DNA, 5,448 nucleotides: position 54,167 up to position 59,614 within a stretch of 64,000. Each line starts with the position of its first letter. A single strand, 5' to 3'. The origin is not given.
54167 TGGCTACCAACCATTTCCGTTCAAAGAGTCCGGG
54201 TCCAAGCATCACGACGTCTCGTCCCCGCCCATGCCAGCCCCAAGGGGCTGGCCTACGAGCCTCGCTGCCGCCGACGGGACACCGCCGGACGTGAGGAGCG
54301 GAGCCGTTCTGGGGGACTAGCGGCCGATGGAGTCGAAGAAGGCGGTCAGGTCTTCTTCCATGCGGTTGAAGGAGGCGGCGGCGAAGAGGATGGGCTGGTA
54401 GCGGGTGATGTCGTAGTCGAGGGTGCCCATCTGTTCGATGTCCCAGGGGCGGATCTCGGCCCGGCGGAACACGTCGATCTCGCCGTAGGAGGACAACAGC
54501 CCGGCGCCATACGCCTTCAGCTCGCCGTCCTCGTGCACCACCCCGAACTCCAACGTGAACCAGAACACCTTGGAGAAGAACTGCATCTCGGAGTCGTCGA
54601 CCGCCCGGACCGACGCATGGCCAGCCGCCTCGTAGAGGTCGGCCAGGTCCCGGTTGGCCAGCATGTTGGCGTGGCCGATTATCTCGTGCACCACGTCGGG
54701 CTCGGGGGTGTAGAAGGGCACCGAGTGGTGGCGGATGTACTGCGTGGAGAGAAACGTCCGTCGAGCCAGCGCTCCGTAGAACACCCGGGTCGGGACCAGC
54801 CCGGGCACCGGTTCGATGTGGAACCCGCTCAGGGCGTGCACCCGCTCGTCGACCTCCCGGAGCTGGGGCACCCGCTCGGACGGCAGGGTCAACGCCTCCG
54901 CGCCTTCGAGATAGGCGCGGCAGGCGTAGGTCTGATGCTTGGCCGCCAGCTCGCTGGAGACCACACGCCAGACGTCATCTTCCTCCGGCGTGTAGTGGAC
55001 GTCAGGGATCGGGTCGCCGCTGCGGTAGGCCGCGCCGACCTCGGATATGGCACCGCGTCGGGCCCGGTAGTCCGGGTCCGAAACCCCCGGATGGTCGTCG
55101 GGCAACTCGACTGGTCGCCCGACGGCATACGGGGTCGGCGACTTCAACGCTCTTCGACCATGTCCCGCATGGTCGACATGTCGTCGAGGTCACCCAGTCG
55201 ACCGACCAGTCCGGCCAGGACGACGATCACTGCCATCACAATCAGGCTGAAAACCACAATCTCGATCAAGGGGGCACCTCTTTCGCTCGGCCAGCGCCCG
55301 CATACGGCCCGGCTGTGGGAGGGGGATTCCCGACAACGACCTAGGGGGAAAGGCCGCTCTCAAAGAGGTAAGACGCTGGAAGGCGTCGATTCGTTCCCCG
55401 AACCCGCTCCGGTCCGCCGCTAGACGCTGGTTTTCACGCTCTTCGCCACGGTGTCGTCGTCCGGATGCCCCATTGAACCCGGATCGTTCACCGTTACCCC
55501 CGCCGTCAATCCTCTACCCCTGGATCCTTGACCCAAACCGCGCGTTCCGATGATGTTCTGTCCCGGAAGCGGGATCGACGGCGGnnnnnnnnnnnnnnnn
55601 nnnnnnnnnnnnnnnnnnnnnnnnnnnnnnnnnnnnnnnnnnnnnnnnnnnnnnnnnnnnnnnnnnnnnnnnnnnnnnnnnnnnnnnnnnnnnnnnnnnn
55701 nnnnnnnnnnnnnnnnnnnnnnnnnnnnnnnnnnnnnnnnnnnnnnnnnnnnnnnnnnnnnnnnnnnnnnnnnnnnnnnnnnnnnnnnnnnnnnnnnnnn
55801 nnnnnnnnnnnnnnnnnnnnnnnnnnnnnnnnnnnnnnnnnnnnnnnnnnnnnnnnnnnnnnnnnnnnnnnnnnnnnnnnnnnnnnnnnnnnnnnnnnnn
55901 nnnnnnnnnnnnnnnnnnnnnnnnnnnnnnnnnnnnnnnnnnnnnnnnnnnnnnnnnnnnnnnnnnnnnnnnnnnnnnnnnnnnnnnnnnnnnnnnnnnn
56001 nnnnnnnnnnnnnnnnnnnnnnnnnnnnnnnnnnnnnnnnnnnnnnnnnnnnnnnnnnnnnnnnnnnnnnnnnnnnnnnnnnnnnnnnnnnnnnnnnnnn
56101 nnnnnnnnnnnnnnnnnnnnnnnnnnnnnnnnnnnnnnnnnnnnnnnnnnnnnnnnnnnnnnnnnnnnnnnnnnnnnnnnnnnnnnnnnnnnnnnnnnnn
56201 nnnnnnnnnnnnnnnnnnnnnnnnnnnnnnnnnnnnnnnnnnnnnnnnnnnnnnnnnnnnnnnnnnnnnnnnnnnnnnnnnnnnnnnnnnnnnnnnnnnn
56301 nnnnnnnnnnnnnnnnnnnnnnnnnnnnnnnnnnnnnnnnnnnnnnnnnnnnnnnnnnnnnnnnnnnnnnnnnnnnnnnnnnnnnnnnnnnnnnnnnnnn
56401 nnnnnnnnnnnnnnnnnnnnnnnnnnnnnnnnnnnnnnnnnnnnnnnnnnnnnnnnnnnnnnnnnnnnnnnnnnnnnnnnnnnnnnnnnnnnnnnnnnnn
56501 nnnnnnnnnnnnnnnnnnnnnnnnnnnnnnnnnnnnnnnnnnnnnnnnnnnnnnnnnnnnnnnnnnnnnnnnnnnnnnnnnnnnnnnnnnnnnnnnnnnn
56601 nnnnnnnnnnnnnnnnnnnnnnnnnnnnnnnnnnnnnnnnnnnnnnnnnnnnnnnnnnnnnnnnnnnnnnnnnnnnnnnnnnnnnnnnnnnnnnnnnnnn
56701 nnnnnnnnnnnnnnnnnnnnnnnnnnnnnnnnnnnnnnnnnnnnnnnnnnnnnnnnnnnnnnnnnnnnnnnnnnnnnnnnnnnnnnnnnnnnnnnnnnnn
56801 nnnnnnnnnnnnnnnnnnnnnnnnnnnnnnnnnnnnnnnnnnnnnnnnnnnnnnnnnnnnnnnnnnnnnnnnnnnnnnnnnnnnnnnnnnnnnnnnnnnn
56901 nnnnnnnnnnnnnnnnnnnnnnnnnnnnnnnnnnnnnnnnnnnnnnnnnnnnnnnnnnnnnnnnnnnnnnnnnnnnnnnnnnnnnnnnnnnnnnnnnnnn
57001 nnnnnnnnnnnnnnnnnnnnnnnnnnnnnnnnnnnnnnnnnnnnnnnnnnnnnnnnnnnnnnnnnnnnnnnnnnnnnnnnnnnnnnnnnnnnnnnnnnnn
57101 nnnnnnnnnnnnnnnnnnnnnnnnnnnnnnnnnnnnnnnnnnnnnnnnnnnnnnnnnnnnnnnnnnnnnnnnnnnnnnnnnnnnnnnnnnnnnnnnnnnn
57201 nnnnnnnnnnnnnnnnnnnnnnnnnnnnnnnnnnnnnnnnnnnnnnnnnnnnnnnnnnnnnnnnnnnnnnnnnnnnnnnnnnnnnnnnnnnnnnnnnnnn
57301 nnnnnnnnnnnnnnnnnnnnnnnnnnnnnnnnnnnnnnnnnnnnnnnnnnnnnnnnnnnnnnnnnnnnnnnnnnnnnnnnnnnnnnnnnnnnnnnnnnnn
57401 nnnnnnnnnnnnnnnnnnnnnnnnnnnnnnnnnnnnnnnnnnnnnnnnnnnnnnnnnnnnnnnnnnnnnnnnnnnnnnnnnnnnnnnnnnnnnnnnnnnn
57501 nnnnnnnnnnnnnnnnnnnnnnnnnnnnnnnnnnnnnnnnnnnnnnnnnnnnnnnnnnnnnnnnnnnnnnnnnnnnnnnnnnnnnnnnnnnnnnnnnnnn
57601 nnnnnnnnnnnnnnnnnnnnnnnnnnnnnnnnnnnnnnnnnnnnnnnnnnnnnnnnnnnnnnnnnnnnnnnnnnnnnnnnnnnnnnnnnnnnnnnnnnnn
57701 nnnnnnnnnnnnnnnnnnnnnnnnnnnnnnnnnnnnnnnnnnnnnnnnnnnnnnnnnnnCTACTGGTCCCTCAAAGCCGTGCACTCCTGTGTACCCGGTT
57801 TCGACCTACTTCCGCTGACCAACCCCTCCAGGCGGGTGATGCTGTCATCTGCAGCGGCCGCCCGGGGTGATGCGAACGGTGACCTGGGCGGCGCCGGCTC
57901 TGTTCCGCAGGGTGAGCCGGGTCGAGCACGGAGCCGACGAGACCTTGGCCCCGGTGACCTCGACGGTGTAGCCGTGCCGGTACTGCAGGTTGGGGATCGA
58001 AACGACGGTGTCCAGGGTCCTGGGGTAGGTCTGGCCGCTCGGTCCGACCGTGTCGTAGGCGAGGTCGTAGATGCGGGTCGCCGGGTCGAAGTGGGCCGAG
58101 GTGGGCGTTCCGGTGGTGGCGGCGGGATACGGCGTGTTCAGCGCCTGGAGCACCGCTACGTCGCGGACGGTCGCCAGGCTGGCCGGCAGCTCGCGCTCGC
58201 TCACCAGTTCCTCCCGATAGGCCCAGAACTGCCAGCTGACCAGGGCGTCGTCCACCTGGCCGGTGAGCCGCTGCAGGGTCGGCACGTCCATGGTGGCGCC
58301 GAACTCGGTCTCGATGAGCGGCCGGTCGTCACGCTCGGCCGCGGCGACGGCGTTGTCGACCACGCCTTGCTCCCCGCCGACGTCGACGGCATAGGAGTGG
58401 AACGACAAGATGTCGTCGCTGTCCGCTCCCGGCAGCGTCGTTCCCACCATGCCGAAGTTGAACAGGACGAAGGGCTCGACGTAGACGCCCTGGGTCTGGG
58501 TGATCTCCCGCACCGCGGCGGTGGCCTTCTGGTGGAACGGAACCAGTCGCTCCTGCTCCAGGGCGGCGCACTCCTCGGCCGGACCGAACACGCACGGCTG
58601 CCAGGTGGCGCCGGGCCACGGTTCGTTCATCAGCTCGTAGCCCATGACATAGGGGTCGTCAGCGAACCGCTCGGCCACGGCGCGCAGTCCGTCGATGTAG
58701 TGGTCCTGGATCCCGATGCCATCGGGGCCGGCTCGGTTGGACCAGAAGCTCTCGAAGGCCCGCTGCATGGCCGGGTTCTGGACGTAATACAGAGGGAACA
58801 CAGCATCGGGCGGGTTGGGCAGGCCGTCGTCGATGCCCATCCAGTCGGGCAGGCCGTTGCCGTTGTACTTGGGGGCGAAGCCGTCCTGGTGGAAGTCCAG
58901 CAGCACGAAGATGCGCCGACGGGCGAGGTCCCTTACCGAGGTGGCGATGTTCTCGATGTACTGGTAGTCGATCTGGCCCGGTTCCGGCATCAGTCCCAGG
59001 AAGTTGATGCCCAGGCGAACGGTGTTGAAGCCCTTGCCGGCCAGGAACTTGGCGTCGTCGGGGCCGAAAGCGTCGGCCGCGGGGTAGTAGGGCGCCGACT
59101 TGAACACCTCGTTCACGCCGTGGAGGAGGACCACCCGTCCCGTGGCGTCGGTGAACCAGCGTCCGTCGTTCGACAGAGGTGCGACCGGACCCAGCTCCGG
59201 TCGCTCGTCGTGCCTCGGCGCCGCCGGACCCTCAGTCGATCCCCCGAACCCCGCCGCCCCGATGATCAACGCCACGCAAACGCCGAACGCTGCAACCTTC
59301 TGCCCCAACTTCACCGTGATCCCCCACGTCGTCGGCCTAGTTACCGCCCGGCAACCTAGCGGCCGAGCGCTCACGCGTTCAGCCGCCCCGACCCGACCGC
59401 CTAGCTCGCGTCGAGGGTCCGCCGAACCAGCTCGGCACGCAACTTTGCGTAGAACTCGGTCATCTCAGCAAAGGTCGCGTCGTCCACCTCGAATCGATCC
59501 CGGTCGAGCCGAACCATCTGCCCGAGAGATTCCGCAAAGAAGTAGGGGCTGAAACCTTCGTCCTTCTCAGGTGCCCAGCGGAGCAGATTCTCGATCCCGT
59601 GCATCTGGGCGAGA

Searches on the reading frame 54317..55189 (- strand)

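Call 25: search_protein_families(library=pfam, proteins=[window:54317-55189:-], max_evalue=0.0001)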
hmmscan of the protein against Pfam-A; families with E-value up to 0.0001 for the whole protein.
window:54317-55189:- (290 aa): 1 family
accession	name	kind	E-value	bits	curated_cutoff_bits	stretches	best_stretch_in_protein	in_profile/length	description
PF00351.26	Biopterin_H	-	5e-80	269.4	22.7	1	28-289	23-289/331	Biopterin-dependent aromatic amino acid hydroxylase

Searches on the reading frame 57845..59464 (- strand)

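Call 25: search_protein_families(library=pfam, proteins=[window:57845-59464:-], max_evalue=0.0001)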
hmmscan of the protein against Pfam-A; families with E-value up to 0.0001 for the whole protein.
window:57845-59464:- (539 aa): 2 families
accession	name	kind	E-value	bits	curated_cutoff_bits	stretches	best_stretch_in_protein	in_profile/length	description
PF00150.24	Cellulase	-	8.3e-19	68.6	23.5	1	136-415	25-267/272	Cellulase (glycosyl hydrolase family 5)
PF18564.7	Glyco_hydro_5_C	-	3.5e-13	50.3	22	1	445-532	2-87/87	Glycoside hydrolase family 5 C-terminal domain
